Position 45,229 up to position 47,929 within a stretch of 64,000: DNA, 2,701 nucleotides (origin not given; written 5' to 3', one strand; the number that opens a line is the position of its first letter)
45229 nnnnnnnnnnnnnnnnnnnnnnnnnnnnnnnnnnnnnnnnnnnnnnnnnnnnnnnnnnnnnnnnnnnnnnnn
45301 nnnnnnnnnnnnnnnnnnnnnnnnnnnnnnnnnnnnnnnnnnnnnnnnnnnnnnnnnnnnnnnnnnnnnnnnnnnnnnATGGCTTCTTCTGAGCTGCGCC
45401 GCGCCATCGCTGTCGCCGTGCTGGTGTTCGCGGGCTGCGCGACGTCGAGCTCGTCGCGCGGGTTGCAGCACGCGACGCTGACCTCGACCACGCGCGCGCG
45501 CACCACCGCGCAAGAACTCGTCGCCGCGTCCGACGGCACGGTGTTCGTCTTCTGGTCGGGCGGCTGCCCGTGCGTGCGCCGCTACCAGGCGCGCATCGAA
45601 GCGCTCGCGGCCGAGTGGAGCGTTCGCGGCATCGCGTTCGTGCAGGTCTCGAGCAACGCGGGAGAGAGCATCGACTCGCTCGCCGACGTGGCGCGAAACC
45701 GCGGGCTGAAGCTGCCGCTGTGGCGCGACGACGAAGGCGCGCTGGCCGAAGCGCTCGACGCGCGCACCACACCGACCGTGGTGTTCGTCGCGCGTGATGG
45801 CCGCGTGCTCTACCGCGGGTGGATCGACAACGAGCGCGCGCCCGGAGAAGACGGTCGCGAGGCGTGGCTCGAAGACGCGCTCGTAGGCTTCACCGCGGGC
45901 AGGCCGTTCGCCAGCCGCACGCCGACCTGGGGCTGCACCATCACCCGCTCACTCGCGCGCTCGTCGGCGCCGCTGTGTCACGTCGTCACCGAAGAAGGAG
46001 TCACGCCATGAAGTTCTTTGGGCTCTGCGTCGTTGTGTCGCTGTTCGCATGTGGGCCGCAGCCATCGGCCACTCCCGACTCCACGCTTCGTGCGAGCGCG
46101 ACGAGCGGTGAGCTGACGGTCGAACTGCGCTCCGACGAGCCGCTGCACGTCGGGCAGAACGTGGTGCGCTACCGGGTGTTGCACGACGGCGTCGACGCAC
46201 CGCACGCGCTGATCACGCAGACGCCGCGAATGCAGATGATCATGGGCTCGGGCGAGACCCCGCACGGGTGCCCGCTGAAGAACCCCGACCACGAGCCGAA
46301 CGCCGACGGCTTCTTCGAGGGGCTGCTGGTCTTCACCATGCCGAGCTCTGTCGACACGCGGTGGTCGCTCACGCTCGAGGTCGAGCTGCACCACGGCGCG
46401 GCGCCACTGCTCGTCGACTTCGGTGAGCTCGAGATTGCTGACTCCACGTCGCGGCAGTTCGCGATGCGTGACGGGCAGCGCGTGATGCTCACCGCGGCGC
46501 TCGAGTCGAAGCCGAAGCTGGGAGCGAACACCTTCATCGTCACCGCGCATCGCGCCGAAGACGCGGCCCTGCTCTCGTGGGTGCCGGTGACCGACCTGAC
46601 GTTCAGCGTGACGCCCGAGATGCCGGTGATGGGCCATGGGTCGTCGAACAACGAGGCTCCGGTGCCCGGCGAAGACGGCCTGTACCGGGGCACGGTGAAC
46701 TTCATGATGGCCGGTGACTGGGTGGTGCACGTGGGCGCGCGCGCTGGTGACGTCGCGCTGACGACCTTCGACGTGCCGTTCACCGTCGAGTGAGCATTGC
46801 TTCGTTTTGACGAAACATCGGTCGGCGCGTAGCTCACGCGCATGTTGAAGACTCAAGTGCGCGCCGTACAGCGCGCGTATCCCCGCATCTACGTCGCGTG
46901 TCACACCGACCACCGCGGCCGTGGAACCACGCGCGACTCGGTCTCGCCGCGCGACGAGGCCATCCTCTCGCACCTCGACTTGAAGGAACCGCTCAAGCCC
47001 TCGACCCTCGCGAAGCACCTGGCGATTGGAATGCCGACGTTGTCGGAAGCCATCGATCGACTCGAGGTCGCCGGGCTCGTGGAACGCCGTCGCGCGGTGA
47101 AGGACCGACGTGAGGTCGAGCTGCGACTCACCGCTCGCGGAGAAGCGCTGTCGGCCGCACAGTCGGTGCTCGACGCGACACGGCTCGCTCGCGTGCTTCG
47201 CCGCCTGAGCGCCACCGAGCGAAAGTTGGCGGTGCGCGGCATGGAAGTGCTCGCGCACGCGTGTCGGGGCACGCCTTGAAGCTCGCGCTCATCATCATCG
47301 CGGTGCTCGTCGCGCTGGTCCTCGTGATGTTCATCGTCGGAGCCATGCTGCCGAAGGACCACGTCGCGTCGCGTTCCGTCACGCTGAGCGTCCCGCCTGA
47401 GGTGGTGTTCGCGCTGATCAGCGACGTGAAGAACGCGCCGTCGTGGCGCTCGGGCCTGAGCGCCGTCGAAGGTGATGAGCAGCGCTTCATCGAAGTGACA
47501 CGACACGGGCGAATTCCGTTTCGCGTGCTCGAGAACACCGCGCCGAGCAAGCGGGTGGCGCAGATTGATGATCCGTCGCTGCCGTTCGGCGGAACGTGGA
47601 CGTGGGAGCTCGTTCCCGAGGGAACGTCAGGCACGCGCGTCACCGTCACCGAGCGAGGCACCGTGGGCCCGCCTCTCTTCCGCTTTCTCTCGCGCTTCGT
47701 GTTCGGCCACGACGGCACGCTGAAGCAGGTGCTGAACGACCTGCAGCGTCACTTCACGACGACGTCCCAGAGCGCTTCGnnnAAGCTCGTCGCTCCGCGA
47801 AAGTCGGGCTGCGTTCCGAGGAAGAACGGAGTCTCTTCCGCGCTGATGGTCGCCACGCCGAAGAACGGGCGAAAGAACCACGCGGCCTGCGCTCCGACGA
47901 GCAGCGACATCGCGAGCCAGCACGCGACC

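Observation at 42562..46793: Divergent five-gene operon beside nos: membrane protein, NnrS-like protein, outer-membrane barrel, thioredoxin-fold lipoprotein, Met/His-rich lipoprotein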

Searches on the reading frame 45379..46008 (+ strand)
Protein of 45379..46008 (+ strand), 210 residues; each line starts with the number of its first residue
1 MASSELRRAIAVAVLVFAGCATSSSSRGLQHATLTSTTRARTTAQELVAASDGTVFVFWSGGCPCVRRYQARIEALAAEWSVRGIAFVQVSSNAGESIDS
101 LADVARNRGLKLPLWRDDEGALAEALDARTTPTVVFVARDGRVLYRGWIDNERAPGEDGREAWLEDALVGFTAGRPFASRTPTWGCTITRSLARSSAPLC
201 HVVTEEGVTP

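Call 4: search_protein_families(library=pfam, proteins=[window:45379-46008:+], max_evalue=1)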
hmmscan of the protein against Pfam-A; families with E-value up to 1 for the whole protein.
window:45379-46008:+ (210 aa): 8 families
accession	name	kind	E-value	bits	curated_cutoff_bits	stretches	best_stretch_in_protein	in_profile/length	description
PF00578.27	AhpC-TSA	-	1.2e-08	35.4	26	1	45-145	21-123/124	AhpC/TSA family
PF08534.16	Redoxin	-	1.1e-07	32.2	26.6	1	45-148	24-133/148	Redoxin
PF20029.6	DUF6436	-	8.5e-06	26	27.3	1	39-147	8-91/133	Domain of unknown function (DUF6436)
PF13098.12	Thioredoxin_2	-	0.0014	19.4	27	1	53-146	7-92/104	Thioredoxin-like domain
PF13905.12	Thioredoxin_8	-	0.0033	18.2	27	1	55-143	5-94/94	Thioredoxin-like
PF01915.27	Glyco_hydro_3_C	-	0.014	15.8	31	0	86-154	77-134/200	Glycosyl hydrolase family 3 C-terminal domain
PF09476.15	Pilus_CpaD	-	0.014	15.6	31.1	1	11-104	2-99/200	Pilus biogenesis CpaD protein (pilus_cpaD)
PF01981.21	PTH2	-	0.12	13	23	1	65-134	29-94/115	Peptidyl-tRNA hydrolase PTH2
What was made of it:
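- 45379..46011 (+): Thioredoxin-fold (AhpC/TSA-type) lipoprotein (210 aa) with a CPC motif and a C-terminal GC. AhpC-TSA scores 35.4 bits (cut-off 26) and Redoxin 32.2 bits (cut-off 26.6) (call 4).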

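Call 5: search_protein_families(library=ncbifam, proteins=[window:45379-46008:+], max_evalue=1)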
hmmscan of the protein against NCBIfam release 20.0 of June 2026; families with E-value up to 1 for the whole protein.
window:45379-46008:+ (210 aa): 8 families
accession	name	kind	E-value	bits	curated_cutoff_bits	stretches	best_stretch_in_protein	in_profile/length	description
NF041202.1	StoA_CxxC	exception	0.00011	22.1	210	1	30-143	32-144/163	endospore biogenesis thiol-disulfide oxidoreductase StoA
NF002854.0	PRK03147.1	subfamily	0.00013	21.9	170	1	51-144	62-153/176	thiol-disulfide oxidoreductase ResA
NF010625.0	PRK14018.1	equivalog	0.002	16.7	522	1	29-152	33-163/521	bifunctional peptide-methionine (S)-S-oxide reductase MsrA/peptide-methionine (R)-S-oxide reductase MsrB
TIGR02738.1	TrbB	equivalog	0.022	14.4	132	1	7-86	2-85/153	type-F conjugative transfer system pilin assembly thiol-disulfide isomerase TrbB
NF040901.1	SeO3_TeO2_ExtH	equivalog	0.035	13.1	200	1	7-47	11-51/430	selenite/tellurite reduction operon rhodanese-like protein ExtH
TIGR02740.1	TraF-like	hypoth_equivalog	0.041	13.1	232.25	1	31-140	150-244/276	TraF-like protein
TIGR00385.1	dsbE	subfamily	0.063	12.9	123.15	1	39-146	51-153/173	DsbE family thiol:disulfide interchange protein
NF004144.0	PRK05621.1-1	equivalog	0.1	12.1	372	1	69-102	229-262/287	F0F1 ATP synthase subunit gamma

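Call 38: search_protein_representatives(protein=window:45379-46008:+)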
Query: 210 residues. Proteins with E-value up to 0.001 (for the whole library): 4769; up to 1e-10: 633; up to 1e-30: 34. The best 150 are listed.
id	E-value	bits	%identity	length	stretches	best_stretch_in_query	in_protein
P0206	9.3e-62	224.4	53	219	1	9-206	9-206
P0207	3.4e-49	183.5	57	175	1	46-201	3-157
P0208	1.8e-45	171.3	45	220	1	1-197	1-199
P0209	3.1e-43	164.0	43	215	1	5-203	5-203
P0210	3.1e-43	164.0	46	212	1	2-203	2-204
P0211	9.3e-43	162.4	54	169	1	46-201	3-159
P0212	3.3e-40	154.1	45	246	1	30-193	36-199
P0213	1.4e-39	152.0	46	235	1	9-205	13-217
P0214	1.3e-38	148.8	45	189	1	14-196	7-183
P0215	1.6e-38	148.6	41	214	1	10-198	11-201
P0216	1.9e-38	148.4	45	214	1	15-198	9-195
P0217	3.0e-38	147.7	46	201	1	40-193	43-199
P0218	4.7e-38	147.1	46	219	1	10-201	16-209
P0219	2.2e-37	144.9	46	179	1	40-192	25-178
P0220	1.1e-36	142.6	47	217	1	42-195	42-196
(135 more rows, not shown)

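Call 71: predict_structure(alignment_id=A3)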
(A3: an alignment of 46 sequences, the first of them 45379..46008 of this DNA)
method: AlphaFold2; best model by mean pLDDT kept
length: 210 residues; sequences in the alignment: 46
mean_pLDDT: 90.5   pTM: 0.83
mean pLDDT of the five models: 90.5, 89.1, 89.0, 88.9, 88.6
residues with pLDDT >= 90: 168; 70-90: 16; 50-70: 20; < 50: 6
segments of 3 or more residues with pLDDT < 50: 194-196
pLDDT, mean of each block of 10 residues (from residue 1): 81 85 76 97 98 98 94 98 98 96 98 96 97 98 97 95 98 98 94 56 54
secondary structure, 60 per line:
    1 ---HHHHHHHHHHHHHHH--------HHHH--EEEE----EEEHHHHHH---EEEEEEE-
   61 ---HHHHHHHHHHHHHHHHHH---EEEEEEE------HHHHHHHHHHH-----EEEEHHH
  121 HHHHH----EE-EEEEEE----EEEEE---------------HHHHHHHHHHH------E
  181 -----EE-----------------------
elements in order: H4-18 H27-30 E33-36 E41-43 H44-49 E53-59 H64-81 E85-91 H98-108 E114-117 H118-125 E133-138 E143-147 H163-173
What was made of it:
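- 45379..46011 (+): AlphaFold2 gives pLDDT 90.5 (call 71).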

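Call 73: fold_search(model_id=the predicted structure, library=pdb)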
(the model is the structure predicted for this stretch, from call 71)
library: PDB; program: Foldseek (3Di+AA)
matches with E <= 10: 1240; with E <= 0.001: 398
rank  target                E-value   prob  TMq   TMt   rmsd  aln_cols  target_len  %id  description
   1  2ywi_A                1.9e-12  1.00  0.66  0.72   3.9       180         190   26  Crystal structure of uncharacterized conserved protein from Geobacillus kaustophilus (released 2007-10-23)
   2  3u5r_F                3.5e-12  1.00  0.65  0.72   4.3       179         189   22  Crystal structure of a hypothetical protein SMc02350 from Sinorhizobium meliloti 1021 (released 2011-10-19)
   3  2ywi_B                4.2e-12  1.00  0.66  0.72   3.9       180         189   26  Crystal structure of uncharacterized conserved protein from Geobacillus kaustophilus (released 2007-10-23)
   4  3u5r_E                5.1e-12  1.00  0.66  0.74   3.5       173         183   22  Crystal structure of a hypothetical protein SMc02350 from Sinorhizobium meliloti 1021 (released 2011-10-19)
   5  3u5r_H                2.1e-11  1.00  0.66  0.74   3.7       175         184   22  Crystal structure of a hypothetical protein SMc02350 from Sinorhizobium meliloti 1021 (released 2011-10-19)
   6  2cvb                  2.8e-11  1.00  0.60  0.66   3.2       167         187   22  Crystal structure of a thioredoxin-like protein from Thermus thermophilus HB8 (released 2005-12-01)
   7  2ywo                  6.6e-11  1.00  0.60  0.66   3.2       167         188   22  Crystal structure of reduced thioredoxin-like protein from Thermus thermophilus HB8 (released 2007-10-23)
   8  5epf                  3.5e-08  1.00  0.51  0.68   4.3       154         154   18  Crystal structure of Peroxidoxin BcpB from Mycobacterium tuberculosis (released 2015-12-02)
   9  1lu4                  4.0e-08  1.00  0.48  0.70   4.9       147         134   17  1.1 ANGSTROM RESOLUTION CRYSTAL STRUCTURE OF A SECRETED MYCOBACTERIUM TUBERCULOSIS DISULFIDE OXIDOREDUCTASE HOMOLOGOUS T (released 2003-10-14)
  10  1st9_B                5.1e-08  1.00  0.49  0.74   1.7       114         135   18  Crystal Structure of a Soluble Domain of ResA in the Oxidised Form (released 2004-05-11)
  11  1su9_B                5.8e-08  1.00  0.48  0.71   2.0       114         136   18  Reduced structure of the soluble domain of ResA (released 2004-05-11)
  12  5iiz                  7.0e-08  1.00  0.51  0.65   4.3       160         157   18  Xanthomonas campestris Peroxiredoxin Q - Structure F0 (released 2016-09-21)
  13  4nmu_D                7.5e-08  1.00  0.52  0.76   4.1       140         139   18  Crystal Structure of Thiol-disulfide Oxidoreductase from Bacillus str. 'Ames Ancestor' (released 2013-12-18)
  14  2h19_A                1.2e-07  1.00  0.51  0.74   3.8       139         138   17  Crystal Structure of ResA Cys77Ala Variant (released 2006-09-19)
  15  3gkm                  1.2e-07  1.00  0.50  0.65   4.5       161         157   17  Insights into the Alkyl Peroxide Reduction Activity of Xanthomonas campestris Bacterioferritin Comigratory Protein from  (released 2009-06-16)
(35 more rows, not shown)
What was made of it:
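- On TlpA/ResA/CcmG-type thiol-disulfide oxidoreductases: The fold is present: AhpC-TSA 35.4 bits, model pLDDT 90.5, ResA among the Foldseek hits (calls 4, 71, 73).
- On Thioredoxin-like family of 2ywi / 3u5r / 2cvb (function unknown): These are also the top Foldseek hits (call 73).
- ResA structures appear among the Foldseek matches (call 73).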

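Call 75: search_solved_structures(query=A3, max_evalue=0.001, show_alignments=3)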
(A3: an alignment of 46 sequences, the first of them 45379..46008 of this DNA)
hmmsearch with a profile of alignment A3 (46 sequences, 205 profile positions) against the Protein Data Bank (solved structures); distinct sequences matched with E-value up to 0.001: 37.
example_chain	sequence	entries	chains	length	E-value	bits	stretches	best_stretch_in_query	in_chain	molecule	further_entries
2ywi_A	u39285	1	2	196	1.3e-28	103.1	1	32-194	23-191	Hypothetical conserved protein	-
3u5r_E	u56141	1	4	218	4.1e-23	85.1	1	30-196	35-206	uncharacterized protein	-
2cvb_A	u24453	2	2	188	3.2e-20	75.7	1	35-196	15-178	probable thiol-disulfide isomerase/thioredoxin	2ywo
2m72_A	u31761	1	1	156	3.1e-14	56.1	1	33-150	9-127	Uncharacterized thioredoxin-like protein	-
3erw_A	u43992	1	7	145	1.7e-11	47.2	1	31-147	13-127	Sporulation thiol-disulfide oxidoreductase A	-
2b5x_A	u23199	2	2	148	4.2e-11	45.9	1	54-149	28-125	YkuV protein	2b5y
4nmu_A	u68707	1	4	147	7.2e-11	45.1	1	29-148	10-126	Thiol-disulfide oxidoreductase ResA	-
3c71_A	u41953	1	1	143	7.8e-11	45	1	32-148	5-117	Thiol-disulfide oxidoreductase resA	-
2h1b_A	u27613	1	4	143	2e-10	43.7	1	32-148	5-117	Thiol-disulfide oxidoreductase resA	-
1st9_A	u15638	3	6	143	2.3e-10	43.5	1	32-148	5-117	Thiol-disulfide oxidoreductase resA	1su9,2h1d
2l5o_A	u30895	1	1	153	2.7e-10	43.2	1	32-148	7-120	Putative thioredoxin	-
2f9s_A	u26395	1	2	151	2.7e-10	43.2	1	32-148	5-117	Thiol-disulfide oxidoreductase resA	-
3kcm_A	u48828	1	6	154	6.9e-10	41.9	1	31-148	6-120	Thioredoxin family protein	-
2h19_A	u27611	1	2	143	6.4e-09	38.7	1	32-148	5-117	Thiol-disulfide oxidoreductase resA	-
3c73_A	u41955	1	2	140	9.6e-09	38.2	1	34-148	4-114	Thiol-disulfide oxidoreductase resA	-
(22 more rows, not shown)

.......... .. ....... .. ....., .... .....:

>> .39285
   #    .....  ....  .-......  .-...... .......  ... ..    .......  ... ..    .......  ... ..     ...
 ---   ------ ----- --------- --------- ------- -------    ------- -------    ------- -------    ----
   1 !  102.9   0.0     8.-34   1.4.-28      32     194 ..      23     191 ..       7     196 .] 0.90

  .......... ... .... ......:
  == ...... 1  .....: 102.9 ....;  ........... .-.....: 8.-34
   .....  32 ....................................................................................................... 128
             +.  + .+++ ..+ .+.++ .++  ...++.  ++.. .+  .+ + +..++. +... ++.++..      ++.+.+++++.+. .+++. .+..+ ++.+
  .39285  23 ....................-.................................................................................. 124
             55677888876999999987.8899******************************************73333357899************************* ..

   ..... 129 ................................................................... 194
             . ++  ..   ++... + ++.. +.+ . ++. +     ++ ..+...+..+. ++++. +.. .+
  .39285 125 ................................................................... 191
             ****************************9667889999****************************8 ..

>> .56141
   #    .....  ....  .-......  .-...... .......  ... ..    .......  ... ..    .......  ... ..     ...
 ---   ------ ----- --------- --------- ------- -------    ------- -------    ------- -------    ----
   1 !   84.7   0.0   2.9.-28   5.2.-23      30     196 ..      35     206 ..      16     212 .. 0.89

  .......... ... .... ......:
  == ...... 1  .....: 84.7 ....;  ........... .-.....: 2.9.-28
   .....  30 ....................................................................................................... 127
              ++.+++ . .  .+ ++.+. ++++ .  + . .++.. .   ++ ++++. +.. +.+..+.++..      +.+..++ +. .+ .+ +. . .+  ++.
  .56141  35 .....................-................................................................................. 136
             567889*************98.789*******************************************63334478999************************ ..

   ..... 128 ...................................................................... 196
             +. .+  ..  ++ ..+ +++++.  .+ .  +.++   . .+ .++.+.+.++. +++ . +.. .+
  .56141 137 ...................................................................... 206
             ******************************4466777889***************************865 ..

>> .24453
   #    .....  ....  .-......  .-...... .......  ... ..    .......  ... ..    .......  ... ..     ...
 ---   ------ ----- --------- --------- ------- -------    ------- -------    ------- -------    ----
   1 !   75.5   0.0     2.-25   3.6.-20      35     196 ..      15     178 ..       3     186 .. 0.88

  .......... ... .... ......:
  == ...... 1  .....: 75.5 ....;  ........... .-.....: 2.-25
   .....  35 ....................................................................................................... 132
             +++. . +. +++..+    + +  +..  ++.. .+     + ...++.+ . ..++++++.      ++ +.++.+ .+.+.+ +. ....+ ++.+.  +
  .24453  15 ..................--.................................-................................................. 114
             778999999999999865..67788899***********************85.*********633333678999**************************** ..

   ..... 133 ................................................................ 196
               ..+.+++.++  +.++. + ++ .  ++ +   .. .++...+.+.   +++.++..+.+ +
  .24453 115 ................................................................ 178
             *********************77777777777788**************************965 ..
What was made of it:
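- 45379..46011 (+): The family profile hits 2ywi (1e-28), 3u5r and 2cvb, which share CP...GC (calls 73, 75).
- On Thioredoxin-like family of 2ywi / 3u5r / 2cvb (function unknown): The alignments show CP and GC conserved in the solved proteins (call 75).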

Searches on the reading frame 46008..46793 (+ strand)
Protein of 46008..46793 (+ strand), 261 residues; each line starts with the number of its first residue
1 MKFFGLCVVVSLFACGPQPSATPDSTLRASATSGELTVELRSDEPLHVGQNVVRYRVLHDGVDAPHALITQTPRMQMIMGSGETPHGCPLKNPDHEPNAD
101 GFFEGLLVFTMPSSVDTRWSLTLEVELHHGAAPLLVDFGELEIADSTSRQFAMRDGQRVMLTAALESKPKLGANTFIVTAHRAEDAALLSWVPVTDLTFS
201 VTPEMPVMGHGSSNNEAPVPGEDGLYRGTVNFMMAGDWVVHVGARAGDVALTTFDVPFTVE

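Call 4: search_protein_families(library=pfam, proteins=[window:46008-46790:+], max_evalue=1)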
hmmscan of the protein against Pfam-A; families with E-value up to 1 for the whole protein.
window:46008-46790:+ (261 aa): 1 family
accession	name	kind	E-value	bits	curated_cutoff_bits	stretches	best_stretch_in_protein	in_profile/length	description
PF13115.11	YtkA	-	1.9e-14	54.5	25.9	1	163-242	11-84/85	YtkA-like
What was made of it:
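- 46008..46793 (+): Tandem YtkA/CtaK-type Met/His lipoprotein (261 aa). PF13115 scores 54.5 bits (cut-off 25.9) on residues 163-242 (call 4).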

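Call 5: search_protein_families(library=ncbifam, proteins=[window:46008-46790:+], max_evalue=1)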
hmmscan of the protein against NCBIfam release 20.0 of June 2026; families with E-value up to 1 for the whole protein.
window:46008-46790:+ (261 aa): 2 families
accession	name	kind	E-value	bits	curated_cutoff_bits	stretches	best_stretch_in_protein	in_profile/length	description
NF008639.0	PRK11629.1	equivalog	0.075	12.4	360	1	116-158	183-224/234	lipoprotein-releasing ABC transporter ATP-binding protein LolD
NF041940.1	choice_anch_X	domain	0.14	11.9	25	1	222-242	15-35/37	choice-of-anchor X domain-containing protein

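Call 9: find_encoding_contigs(protein=window:46008-46793:+, flank=10000, max_places=6)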
Protein window:46008-46793:+ (261 aa): no gene with exactly this product is on record in the collection.

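Call 33: find_related_loci(query=window:46008-46790:+, collection=genome_contigs, flank=10000)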
Query window:46008-46790:+ (261 aa) in genome_contigs; peptide patterns used: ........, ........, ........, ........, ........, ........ (x = any residue, [..] = any of these).
22 stretches matched a pattern; 1 encode a relative of the query (tblastn E <= 1e-3); 1 distinct loci.
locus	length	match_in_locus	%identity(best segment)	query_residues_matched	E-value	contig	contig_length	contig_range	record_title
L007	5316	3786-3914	49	200-242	6e-7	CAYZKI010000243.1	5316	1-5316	MAG TPA_asm: uncultured Bacteriovoracaceae bacterium isolate binchicken_co276_19 genome assembly, contig: NODE_13084_len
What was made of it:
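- Tried and rejected: It gave one locus, L007 (call 33), so no systematic survey of GTDB species was possible.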

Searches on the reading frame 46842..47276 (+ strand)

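Call 8: search_protein_families(library=pfam, proteins=[window:46842-47276:+], max_evalue=0.001)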
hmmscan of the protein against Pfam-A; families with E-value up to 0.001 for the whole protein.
window:46842-47276:+ (145 aa): 8 families
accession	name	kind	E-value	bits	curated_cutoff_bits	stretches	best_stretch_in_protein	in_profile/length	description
PF01047.28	MarR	-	6.7e-11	42.4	24.6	1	40-92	7-59/59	MarR family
PF12802.13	MarR_2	-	1.5e-08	35.1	27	1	40-91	9-61/61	MarR family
PF13463.12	HTH_27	-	5.3e-07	30.3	22.2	1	35-100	2-68/68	Winged helix DNA-binding domain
PF00392.27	GntR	-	4.6e-05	23.4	27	1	44-84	17-58/64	Bacterial regulatory proteins, gntR family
PF01325.25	Fe_dep_repress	-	0.00027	21.5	26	1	39-81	11-53/60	Iron dependent repressor, N-terminal DNA binding domain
PF22381.2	Staph_reg_Sar_Rot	-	0.00048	20.6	27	0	41-102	19-80/85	Transcriptional regulator SarA/Rot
PF01638.23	HxlR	-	0.00059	20.1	20.8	0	52-107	20-76/91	HxlR-like helix-turn-helix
PF13601.12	HTH_34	-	0.00093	19.7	27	0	40-102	4-67/80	Winged helix DNA-binding domain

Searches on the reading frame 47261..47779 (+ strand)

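Call 8: search_protein_families(library=pfam, proteins=[window:47261-47779:+], max_evalue=0.001)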
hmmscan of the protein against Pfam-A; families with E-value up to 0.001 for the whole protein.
window:47261-47779:+ (173 aa): 2 families
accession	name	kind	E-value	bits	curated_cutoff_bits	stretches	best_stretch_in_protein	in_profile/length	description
PF10604.15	Polyketide_cyc2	-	2.1e-13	51.2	27.4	1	36-164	4-140/142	Polyketide cyclase / dehydrase and lipid transport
PF03364.25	Polyketide_cyc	-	2.8e-07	31.3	23.4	1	43-150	2-116/126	Polyketide cyclase / dehydrase and lipid transport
